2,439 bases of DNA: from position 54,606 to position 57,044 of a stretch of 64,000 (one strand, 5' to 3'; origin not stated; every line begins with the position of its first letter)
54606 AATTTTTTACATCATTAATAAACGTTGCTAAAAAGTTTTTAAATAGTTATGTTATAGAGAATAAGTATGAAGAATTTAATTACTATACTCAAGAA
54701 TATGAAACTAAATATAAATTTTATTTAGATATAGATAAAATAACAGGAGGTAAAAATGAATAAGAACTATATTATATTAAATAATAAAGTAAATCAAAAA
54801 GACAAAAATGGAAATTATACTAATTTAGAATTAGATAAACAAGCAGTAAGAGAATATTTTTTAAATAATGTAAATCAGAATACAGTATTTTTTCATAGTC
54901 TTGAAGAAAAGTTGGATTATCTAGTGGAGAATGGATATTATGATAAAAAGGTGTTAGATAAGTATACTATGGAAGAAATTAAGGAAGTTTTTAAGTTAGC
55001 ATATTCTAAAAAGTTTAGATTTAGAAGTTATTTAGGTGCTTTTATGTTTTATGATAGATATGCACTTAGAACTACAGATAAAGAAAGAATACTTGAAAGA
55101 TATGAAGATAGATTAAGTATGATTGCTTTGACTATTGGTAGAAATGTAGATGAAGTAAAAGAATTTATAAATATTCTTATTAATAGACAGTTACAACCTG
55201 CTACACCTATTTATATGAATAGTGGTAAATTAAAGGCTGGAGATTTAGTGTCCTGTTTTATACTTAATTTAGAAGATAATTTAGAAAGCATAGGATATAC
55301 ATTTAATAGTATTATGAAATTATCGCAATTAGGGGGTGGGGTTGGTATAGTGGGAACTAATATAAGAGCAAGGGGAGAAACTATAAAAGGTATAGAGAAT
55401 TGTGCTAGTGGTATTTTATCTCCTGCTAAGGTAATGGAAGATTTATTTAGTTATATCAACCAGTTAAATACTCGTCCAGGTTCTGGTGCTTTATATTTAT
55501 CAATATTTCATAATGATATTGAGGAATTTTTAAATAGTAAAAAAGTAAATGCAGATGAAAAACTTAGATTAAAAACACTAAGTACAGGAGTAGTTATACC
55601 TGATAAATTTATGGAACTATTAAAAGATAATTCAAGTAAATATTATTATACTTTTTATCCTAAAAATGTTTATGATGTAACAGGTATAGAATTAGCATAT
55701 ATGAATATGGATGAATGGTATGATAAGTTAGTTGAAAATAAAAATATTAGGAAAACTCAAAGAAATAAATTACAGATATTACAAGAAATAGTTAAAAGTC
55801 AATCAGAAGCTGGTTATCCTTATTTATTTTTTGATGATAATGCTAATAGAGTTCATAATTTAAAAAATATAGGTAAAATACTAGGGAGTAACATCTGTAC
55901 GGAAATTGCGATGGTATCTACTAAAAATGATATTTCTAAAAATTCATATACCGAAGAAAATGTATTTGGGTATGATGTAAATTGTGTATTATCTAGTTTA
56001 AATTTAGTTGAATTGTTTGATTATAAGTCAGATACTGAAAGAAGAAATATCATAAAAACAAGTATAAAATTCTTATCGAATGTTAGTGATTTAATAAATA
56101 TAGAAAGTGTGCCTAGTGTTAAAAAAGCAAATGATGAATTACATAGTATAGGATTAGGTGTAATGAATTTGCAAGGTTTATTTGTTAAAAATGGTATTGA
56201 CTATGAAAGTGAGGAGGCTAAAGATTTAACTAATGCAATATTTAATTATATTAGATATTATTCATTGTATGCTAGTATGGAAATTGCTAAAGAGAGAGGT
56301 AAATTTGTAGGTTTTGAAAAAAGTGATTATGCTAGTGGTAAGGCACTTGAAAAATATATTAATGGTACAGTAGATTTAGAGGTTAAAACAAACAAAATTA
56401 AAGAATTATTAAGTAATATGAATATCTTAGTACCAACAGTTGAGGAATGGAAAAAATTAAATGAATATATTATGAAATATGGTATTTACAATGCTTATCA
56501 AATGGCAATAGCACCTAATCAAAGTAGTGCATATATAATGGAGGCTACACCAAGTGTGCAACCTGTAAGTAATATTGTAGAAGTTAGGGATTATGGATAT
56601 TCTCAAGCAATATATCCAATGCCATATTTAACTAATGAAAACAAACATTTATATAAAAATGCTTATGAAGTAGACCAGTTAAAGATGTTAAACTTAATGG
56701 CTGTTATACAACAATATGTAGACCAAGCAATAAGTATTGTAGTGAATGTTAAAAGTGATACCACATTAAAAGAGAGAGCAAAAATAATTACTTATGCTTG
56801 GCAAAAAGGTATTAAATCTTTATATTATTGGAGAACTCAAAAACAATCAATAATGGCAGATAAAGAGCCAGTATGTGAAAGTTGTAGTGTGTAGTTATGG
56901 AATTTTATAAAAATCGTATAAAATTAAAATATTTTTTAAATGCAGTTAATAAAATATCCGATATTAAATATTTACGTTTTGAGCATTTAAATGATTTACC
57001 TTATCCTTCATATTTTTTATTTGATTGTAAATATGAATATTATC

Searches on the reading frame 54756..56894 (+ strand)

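Call 11: search_protein_families(library=pfam, proteins=[window:54756-56894:+])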
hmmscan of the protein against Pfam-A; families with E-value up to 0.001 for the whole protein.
window:54756-56894:+ (712 aa): 3 families
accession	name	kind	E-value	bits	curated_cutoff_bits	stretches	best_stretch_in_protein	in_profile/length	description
PF02867.20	Ribonuc_red_lgC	-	6.1e-141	471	23.9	1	165-691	1-522/523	Ribonucleotide reductase, barrel domain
PF08343.15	RNR_N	-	1.3e-27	96.1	29.4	1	5-87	1-82/82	Ribonucleotide reductase N-terminal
PF00317.26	Ribonuc_red_lgN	-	8.9e-16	58.2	28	1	89-158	2-74/77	Ribonucleotide reductase, all-alpha domain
